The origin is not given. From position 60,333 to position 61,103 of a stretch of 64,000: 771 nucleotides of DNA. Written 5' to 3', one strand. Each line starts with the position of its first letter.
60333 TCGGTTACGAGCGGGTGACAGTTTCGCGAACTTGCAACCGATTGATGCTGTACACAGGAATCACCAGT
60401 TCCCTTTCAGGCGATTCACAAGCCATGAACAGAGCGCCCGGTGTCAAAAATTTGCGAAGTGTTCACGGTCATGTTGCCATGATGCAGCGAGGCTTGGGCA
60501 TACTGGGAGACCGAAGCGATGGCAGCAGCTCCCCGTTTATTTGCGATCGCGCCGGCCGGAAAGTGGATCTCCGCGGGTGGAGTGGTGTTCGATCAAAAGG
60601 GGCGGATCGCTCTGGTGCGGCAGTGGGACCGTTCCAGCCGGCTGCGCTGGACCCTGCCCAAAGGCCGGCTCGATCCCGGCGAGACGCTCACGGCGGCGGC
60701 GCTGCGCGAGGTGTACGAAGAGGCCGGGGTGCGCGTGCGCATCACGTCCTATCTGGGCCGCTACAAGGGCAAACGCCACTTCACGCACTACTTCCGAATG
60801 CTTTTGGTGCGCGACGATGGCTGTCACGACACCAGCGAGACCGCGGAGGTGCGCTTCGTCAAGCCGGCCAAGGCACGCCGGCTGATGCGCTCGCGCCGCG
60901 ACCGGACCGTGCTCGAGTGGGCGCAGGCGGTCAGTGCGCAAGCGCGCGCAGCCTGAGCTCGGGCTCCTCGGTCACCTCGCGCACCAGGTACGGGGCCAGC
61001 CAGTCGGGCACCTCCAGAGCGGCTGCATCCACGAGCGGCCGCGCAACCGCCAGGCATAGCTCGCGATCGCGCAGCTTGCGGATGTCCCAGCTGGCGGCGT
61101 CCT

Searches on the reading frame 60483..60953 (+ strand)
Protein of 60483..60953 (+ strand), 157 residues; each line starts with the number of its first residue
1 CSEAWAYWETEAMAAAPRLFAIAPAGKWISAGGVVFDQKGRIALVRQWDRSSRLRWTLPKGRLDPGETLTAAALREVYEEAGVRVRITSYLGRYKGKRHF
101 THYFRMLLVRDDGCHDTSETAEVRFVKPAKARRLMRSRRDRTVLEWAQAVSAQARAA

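Call 34: search_protein_families(library=pfam, proteins=[window:60483-60953:+], max_evalue=0.001)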
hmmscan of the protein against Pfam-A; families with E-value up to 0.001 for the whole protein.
window:60483-60953:+ (157 aa): 1 family
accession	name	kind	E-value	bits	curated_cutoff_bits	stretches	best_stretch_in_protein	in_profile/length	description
PF00293.34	NUDIX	-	1.8e-22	80.2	21.1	1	29-146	4-133/134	NUDIX domain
